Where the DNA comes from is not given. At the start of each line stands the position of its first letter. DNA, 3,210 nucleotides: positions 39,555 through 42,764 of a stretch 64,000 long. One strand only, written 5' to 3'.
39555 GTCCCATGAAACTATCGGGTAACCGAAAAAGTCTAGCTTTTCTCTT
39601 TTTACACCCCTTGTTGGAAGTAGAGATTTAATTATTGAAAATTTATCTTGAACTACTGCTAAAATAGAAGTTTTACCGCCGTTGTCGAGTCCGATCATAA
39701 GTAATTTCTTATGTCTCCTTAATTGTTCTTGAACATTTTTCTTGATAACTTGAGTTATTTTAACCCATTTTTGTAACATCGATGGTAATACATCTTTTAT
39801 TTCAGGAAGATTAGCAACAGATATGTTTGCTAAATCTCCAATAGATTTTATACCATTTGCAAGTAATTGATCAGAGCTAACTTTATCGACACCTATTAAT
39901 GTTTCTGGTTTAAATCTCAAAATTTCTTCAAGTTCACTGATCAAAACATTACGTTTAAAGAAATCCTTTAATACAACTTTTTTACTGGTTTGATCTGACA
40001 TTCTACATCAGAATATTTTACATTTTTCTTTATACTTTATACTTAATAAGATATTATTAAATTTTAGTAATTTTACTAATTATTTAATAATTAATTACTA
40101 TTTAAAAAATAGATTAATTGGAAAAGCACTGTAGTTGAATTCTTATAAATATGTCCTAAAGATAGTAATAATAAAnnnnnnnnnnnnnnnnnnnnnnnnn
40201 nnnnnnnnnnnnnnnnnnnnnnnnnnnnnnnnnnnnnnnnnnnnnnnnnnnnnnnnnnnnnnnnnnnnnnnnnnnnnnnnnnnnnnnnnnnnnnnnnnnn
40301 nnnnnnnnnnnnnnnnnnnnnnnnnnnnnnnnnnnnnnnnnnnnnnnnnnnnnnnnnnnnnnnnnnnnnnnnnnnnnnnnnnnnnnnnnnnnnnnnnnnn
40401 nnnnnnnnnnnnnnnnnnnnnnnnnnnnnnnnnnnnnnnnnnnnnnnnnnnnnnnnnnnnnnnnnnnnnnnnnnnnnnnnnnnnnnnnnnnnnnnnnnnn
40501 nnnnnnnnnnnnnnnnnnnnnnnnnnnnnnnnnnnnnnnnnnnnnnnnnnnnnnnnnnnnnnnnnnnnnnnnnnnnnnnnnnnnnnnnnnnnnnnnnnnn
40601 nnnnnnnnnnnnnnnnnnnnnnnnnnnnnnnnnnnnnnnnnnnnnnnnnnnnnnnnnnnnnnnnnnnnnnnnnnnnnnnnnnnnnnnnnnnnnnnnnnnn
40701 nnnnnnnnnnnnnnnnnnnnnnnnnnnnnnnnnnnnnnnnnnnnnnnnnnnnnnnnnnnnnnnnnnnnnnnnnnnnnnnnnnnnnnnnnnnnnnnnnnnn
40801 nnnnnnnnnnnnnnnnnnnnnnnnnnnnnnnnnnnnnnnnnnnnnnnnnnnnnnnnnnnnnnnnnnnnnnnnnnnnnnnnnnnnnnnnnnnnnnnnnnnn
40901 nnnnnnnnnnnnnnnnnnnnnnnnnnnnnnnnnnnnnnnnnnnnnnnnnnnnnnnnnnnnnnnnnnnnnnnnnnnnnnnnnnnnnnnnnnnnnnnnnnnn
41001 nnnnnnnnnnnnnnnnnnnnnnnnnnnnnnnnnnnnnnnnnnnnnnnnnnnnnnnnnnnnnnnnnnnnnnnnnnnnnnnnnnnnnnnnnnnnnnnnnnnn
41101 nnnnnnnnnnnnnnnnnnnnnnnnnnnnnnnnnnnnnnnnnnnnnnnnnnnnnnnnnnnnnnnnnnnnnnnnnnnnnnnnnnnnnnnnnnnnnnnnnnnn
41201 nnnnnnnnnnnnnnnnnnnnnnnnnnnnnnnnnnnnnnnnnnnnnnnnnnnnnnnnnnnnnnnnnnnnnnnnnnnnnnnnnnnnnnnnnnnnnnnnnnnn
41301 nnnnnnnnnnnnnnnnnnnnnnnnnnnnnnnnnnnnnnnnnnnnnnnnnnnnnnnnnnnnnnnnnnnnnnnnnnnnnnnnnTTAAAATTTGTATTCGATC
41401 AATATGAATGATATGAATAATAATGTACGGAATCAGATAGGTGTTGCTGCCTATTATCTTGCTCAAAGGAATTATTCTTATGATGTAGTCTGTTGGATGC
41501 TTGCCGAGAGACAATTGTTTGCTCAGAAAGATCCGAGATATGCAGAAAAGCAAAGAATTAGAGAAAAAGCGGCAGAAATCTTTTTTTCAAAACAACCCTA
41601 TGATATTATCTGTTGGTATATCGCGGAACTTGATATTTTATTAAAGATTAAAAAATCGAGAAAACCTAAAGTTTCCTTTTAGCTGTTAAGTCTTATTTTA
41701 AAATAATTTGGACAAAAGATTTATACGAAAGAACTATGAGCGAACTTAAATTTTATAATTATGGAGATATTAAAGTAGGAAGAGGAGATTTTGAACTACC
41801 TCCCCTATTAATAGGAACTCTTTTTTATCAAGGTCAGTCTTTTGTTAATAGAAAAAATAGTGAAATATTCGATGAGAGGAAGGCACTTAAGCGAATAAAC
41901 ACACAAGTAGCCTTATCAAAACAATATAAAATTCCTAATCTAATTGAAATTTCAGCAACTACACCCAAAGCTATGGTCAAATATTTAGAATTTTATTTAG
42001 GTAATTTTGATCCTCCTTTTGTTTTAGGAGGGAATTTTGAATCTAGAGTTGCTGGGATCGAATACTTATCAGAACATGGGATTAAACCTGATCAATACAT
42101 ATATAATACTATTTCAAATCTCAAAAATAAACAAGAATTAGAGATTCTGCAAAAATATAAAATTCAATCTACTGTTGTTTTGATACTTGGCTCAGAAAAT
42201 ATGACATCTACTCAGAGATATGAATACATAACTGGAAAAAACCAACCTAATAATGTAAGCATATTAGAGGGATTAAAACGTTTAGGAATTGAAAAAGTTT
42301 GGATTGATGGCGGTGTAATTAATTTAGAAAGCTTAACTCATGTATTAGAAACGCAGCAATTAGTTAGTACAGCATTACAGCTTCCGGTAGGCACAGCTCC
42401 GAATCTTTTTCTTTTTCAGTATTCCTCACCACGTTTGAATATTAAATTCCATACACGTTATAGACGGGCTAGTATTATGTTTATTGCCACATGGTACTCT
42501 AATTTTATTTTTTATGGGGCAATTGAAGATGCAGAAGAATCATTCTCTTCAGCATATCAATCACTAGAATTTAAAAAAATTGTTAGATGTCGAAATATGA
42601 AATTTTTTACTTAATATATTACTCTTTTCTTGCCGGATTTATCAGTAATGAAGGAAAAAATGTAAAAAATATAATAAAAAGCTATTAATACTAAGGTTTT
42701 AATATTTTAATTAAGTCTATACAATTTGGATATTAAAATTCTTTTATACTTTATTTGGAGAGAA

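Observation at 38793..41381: Divergent pair: HhH/Arf-like/roadblock GTPase and a vWA protein with two C4HC3 RING/PHD-like fingers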

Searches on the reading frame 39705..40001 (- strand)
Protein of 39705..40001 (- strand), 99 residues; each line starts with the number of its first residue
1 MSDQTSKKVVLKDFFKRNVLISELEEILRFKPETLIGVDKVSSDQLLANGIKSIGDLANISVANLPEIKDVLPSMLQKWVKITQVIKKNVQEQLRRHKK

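Call 28: search_solved_structures(query=window:39705-40001:-, max_evalue=10, show_alignments=3)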
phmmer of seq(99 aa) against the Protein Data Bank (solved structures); distinct sequences matched with E-value up to 10: 5.
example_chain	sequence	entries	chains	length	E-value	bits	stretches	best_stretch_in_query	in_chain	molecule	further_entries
5sva_T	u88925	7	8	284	0.098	16.5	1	3-87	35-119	Mediator of RNA polymerase II transcription subunit 4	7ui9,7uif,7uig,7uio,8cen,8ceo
5oqm_h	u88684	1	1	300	0.099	16.5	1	3-86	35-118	Mediator of RNA polymerase II transcription subunit 4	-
6gnc_A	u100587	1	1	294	0.5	14.2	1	11-49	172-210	Thioredoxin reductase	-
2mhf_A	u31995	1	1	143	1.3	12.8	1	34-97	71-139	Uncharacterized protein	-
4z2y_A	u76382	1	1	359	1.9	12.4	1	32-75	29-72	CalO6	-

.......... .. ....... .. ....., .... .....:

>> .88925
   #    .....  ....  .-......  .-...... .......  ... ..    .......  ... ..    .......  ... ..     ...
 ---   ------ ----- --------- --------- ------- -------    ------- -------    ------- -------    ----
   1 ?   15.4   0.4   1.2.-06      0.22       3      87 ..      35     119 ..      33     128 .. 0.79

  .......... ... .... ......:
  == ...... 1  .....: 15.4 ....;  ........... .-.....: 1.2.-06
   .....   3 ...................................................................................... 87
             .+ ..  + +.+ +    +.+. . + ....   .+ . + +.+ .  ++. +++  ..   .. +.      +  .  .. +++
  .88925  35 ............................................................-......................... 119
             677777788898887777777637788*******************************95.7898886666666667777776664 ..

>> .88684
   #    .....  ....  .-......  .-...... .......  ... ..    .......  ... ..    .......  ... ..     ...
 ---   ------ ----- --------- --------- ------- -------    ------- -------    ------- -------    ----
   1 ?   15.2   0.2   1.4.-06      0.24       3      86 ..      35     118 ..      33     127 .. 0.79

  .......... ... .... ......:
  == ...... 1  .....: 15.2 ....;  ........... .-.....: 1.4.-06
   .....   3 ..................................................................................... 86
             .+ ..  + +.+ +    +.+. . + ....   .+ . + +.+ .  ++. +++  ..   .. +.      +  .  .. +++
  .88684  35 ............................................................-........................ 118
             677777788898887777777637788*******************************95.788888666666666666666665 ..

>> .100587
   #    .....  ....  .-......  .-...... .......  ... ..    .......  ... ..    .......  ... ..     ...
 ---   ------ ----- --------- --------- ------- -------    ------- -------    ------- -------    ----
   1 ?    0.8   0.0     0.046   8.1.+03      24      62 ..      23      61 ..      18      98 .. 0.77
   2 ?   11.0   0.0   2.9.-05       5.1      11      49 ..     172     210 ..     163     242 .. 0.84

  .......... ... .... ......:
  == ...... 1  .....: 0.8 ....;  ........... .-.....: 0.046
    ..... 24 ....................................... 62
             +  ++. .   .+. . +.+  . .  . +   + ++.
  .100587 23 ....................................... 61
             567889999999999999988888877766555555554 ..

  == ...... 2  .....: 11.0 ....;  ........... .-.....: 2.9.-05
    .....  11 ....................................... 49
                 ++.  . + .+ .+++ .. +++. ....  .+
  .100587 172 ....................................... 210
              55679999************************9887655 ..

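Call 30: search_solved_structures(query=A3, max_evalue=10, show_alignments=4)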
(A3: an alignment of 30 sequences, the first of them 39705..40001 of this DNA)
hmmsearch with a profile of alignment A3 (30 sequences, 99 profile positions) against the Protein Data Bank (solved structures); distinct sequences matched with E-value up to 10: 19.
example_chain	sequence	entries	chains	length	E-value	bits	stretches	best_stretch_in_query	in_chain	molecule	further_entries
2kv2_A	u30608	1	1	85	0.029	17.8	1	17-62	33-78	Bloom syndrome protein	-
2rrd_A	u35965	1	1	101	0.032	17.6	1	17-62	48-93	HRDC domain from Bloom syndrome protein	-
5ms0_M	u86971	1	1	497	0.19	15.2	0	35-72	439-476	Transcription termination/antitermination protein NusA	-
6flq_F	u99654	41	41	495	0.19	15.2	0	35-72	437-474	Transcription termination/antitermination protein NusA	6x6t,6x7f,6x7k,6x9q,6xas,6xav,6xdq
6z9p_A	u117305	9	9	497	0.19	15.1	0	35-72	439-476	Transcription termination/antitermination protein NusA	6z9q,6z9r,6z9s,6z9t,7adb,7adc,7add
8pil_F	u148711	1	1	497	0.19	15.1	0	35-72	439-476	Transcription termination/antitermination protein NusA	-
6gov_A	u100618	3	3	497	0.2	15.1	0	35-72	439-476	Transcription termination/antitermination protein NusA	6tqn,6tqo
7ubn_N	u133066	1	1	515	0.22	15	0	35-72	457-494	Transcription termination/antitermination protein NusA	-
6gnc_A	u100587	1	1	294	0.28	14.6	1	14-53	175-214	Thioredoxin reductase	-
4cdg_A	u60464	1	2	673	0.5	13.8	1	17-62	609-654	BLOOM SYNDROME PROTEIN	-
7auc_A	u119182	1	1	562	0.51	13.8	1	17-62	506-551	Bloom syndrome protein,Bloom syndrome protein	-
7aud_A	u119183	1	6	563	0.52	13.8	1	17-62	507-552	Bloom syndrome protein,Bloom syndrome protein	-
4o3m_A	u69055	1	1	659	0.53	13.7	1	17-62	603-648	Bloom syndrome protein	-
4cgz_A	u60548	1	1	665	0.53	13.7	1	17-62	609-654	BLOOM'S SYNDROME HELICASE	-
6ib8_C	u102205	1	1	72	0.67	13.4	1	35-73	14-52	Transcription termination/antitermination protein NusA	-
2bke_A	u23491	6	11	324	2.8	11.4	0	22-84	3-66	DNA REPAIR AND RECOMBINATION PROTEIN RADA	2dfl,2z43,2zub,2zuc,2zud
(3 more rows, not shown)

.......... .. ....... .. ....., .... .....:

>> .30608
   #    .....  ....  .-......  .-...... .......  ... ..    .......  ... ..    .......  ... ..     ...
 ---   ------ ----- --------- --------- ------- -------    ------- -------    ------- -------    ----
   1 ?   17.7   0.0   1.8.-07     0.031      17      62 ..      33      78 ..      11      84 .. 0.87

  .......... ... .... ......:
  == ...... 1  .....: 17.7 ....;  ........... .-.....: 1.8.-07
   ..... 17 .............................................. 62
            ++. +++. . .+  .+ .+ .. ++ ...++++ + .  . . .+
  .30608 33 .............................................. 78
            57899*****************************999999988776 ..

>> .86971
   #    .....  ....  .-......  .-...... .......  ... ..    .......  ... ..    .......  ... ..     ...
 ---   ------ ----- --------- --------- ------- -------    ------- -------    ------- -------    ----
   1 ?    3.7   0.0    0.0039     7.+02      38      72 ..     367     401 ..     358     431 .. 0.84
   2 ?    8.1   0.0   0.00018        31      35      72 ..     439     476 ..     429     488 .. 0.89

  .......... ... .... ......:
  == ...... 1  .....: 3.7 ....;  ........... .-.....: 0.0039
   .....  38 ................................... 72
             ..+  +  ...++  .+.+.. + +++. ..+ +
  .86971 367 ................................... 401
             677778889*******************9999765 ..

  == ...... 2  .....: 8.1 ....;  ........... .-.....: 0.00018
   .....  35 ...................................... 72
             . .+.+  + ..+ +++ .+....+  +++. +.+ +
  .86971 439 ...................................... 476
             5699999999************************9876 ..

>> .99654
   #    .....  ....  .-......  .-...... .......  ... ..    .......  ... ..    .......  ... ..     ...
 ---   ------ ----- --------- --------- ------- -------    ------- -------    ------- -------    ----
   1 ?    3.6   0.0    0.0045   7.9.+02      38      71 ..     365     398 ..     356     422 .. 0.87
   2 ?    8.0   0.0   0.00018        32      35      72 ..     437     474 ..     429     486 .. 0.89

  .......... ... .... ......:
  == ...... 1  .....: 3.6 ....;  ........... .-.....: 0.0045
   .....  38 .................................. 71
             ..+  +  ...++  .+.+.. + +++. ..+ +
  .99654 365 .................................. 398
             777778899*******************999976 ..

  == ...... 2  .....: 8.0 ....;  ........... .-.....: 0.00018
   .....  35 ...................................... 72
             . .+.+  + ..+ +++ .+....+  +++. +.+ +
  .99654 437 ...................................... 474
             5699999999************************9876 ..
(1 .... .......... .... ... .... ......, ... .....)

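Call 31: search_protein_families(library=pfam, alignment_id=A3, max_evalue=1)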
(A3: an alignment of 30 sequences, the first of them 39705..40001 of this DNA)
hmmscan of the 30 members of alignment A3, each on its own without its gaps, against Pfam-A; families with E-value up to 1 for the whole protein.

A. member 1, window:39705-40001:- (99 aa): 2 families
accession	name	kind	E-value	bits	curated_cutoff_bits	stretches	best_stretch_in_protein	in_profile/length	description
PF14520.12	HHH_5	-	0.0044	17.9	27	1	37-80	9-52/57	Helix-hairpin-helix domain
PF22993.4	SAM_EPH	-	0.14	12.3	27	0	44-65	21-42/60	Ephrin receptor 1 SAM domain-like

B. families by the number of members that match (of 30 scanned): 19 families
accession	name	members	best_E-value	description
PF14520.12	HHH_5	17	0.00033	Helix-hairpin-helix domain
PF22993.4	SAM_EPH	15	0.01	Ephrin receptor 1 SAM domain-like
PF03118.21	RNA_pol_A_CTD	12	0.0023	Bacterial RNA polymerase, alpha chain C terminal domain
PF21999.2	IMS_HHH_1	12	0.044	DNA polymerase-iota, thumb domain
PF12826.13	HHH_2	9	0.023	Helix-hairpin-helix motif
PF20451.3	Calmod_bind_M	7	0.00026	Calmodulin binding protein central domain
PF02847.23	MA3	6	0.0012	MA3 domain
PF23172.1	bHLH_NCOA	3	0.066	Nuclear receptor coactivators bHLH domain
PF22357.2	AF1548-like_C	2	0.072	AF1548-like, C-terminal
PF10391.15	DNA_pol_lambd_f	2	0.078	Fingers domain of DNA polymerase lambda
PF07647.24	SAM_2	1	0.0026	SAM domain (Sterile alpha motif)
PF05408.17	Peptidase_C28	1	0.04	Foot-and-mouth virus L-proteinase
PF15300.11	INT_SG_DDX_CT_C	1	0.04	INTS6/SAGE1/DDX26B/CT45 C-terminus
PF08221.17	HTH_9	1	0.075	RNA polymerase III subunit RPC82 helix-turn-helix domain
PF01397.27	Terpene_synth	1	0.079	Terpene synthase, N-terminal domain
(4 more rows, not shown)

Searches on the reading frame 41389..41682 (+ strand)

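Call 3: search_protein_families(library=pfam, proteins=[window:41389-41682:+], max_evalue=1)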
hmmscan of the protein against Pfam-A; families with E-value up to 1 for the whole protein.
window:41389-41682:+ (97 aa): 2 families
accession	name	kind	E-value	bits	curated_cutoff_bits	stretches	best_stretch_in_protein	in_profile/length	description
PF17811.6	JHD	-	0.041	14.7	23.4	1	65-92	21-47/104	Jumonji helical domain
PF11154.13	DUF2934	-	0.46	10.6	22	0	16-27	5-16/37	Protein of unknown function (DUF2934)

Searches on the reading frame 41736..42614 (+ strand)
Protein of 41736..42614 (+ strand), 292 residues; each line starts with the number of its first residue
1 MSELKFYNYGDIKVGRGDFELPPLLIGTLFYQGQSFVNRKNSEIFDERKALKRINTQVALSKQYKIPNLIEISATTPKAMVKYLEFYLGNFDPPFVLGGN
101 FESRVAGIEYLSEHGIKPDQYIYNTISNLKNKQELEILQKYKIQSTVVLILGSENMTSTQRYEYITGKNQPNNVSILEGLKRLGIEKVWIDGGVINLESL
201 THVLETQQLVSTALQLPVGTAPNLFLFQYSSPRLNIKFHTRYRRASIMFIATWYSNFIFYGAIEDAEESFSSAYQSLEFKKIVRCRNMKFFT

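Call 3: search_protein_families(library=pfam, proteins=[window:41736-42614:+], max_evalue=1)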
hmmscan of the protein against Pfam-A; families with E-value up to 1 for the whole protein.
window:41736-42614:+ (292 aa): 2 families
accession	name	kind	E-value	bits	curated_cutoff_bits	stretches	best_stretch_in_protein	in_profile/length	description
PF02007.24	MtrH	-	1.1e-33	117.2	22.8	1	6-273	5-280/299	Tetrahydromethanopterin S-methyltransferase MtrH subunit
PF09248.15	DUF1965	-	0.09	13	23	1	249-282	24-53/69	Domain of unknown function (DUF1965)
